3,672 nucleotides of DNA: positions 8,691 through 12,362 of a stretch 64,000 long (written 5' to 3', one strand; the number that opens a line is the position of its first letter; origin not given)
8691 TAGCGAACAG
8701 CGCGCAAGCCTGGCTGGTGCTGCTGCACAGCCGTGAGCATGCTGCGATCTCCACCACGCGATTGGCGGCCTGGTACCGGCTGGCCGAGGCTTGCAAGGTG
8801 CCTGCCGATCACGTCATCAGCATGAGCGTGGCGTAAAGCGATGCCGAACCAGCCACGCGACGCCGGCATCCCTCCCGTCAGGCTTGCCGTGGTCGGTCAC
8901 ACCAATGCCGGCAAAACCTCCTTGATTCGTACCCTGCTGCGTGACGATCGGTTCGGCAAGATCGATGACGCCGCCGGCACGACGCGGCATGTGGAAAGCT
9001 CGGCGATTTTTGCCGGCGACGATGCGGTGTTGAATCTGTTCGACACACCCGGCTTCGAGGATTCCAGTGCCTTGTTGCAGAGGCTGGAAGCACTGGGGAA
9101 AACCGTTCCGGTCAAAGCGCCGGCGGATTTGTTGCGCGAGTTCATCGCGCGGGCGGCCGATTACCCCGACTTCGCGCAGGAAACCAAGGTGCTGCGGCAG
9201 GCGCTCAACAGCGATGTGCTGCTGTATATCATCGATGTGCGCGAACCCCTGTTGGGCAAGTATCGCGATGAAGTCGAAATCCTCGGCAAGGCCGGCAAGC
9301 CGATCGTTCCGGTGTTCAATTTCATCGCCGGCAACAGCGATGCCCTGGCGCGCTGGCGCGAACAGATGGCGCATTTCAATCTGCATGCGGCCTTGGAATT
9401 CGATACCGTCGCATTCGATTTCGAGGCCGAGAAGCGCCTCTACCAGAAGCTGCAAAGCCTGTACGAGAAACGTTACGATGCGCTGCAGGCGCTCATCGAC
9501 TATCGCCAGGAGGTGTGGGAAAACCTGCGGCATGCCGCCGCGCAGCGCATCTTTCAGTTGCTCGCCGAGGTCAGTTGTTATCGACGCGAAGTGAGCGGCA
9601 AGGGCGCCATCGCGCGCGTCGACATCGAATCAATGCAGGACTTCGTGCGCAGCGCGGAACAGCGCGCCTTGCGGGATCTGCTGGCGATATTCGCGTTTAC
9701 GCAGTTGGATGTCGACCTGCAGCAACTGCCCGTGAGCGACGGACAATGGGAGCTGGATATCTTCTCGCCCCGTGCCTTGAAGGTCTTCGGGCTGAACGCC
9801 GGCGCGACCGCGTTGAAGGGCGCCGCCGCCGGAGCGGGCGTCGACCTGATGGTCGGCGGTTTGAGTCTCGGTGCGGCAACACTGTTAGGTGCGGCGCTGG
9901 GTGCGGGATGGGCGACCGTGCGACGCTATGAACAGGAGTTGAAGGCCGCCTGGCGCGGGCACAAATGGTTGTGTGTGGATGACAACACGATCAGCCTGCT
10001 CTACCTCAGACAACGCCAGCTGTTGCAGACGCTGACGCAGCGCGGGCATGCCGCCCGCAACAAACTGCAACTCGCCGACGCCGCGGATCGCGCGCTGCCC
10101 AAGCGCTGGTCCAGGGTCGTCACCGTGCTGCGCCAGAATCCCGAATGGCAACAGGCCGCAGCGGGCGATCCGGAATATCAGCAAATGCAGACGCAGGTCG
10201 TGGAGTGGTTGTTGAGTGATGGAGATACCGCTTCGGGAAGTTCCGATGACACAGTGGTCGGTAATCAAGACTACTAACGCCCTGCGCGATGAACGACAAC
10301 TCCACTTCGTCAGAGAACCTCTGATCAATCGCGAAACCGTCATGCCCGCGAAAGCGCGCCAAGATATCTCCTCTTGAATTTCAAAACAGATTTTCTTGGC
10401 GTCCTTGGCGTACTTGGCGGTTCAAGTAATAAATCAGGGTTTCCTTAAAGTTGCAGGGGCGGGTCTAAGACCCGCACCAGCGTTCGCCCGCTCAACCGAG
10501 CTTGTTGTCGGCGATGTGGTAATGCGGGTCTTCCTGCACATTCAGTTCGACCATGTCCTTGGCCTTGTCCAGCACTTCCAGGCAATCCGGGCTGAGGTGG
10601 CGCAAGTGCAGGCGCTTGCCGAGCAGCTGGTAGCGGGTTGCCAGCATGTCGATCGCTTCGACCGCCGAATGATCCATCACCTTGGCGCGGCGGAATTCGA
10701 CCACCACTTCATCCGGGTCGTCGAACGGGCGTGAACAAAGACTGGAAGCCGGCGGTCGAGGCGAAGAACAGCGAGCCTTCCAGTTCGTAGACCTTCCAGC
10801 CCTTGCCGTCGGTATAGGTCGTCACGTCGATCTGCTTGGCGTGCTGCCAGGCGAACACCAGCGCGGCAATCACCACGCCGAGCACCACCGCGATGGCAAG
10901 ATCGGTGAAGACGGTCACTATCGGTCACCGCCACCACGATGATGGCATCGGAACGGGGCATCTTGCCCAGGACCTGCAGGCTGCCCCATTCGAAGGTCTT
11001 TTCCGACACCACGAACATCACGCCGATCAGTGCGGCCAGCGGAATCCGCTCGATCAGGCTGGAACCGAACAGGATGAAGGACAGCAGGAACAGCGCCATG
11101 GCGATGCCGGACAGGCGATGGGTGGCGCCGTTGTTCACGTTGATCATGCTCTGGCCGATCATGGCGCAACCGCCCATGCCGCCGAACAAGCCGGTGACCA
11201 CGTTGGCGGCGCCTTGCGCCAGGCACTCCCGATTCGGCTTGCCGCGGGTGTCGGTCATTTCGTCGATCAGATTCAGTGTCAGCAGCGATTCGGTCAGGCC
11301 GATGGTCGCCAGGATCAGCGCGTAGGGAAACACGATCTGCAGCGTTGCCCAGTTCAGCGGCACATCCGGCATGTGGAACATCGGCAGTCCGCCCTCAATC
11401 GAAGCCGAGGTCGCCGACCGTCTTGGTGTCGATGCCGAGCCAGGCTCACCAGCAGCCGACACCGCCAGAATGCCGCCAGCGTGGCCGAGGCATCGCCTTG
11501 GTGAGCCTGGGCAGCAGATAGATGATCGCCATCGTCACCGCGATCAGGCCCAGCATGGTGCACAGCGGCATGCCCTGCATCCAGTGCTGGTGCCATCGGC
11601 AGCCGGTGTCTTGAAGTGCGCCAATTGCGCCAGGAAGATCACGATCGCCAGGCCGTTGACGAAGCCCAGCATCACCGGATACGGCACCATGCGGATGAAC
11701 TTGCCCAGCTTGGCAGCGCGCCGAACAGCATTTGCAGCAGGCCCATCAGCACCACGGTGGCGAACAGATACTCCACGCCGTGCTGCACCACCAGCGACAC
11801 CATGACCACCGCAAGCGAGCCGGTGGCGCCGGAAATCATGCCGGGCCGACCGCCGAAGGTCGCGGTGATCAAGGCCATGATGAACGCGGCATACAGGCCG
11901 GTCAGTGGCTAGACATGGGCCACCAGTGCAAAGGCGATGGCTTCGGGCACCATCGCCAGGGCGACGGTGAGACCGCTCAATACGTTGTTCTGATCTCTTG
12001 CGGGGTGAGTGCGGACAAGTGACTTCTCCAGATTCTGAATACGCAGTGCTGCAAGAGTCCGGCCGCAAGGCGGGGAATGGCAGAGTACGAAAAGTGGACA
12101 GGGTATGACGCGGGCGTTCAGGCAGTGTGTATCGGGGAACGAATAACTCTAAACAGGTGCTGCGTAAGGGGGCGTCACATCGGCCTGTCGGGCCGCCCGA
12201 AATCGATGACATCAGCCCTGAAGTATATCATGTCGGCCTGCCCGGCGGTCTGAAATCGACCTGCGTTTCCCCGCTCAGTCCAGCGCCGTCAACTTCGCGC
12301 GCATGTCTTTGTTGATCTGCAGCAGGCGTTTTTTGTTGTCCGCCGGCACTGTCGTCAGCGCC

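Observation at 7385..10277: Tightly linked polytopic membrane protein and membrane-anchored GTPase pair of unknown function (DUF2868/DUF3482-like)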

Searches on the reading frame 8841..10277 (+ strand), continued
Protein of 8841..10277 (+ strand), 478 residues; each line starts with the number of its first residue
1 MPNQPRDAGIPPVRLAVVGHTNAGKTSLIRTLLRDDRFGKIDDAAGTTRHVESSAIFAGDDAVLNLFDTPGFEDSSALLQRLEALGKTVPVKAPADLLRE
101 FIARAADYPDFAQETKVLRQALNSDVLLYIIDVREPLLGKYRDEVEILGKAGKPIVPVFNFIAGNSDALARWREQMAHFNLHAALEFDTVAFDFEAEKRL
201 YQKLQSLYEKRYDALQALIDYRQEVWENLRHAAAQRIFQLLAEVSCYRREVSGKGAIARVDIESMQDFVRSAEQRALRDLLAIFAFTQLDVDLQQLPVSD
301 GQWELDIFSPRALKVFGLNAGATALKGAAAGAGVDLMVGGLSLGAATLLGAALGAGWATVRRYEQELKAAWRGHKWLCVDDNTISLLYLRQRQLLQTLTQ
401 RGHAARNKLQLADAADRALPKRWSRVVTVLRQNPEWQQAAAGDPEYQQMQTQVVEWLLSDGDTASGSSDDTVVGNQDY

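Call 92: list_cluster_members(proteins=[P0001, P0121])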
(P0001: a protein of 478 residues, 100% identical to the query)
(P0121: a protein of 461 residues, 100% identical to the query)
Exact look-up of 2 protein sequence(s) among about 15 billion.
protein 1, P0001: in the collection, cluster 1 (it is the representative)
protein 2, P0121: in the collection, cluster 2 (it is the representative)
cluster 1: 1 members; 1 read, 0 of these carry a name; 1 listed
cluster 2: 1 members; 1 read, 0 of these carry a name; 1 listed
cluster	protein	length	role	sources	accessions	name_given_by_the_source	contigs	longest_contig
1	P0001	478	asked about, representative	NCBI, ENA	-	-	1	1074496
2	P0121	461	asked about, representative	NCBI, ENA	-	-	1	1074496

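Call 93: search_protein_families(library=phrogs, proteins=[window:8841-10277:+], max_evalue=0.01)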
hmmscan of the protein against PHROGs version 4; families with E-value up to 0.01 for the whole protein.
window:8841-10277:+ (478 aa): 3 families
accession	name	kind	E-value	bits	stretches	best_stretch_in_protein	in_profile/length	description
phrog_8900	-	unknown function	6.9e-69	234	1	15-426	13-417/466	-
phrog_35435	-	unknown function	1.2e-05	25.3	1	13-82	227-294/464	-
phrog_16468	-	unknown function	0.0034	17.6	0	14-75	40-96/328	-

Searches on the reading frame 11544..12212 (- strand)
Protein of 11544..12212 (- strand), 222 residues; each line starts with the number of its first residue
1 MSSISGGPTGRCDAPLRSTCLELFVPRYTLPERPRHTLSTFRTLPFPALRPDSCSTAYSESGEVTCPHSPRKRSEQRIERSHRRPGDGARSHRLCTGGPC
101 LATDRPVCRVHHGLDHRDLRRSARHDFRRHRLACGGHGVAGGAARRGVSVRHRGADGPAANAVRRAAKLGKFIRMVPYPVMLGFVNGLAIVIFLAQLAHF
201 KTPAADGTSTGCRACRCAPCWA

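Call 14: search_protein_families(library=pfam, proteins=[window:11544-12212:-], max_evalue=0.001)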
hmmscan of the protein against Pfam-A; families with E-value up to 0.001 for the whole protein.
window:11544-12212:- (222 aa): 1 family
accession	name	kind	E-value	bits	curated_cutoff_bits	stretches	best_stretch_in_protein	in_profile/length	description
PF00916.26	Sulfate_transp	-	5.4e-05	22.6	23.2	1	167-200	101-134/380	Sulfate permease family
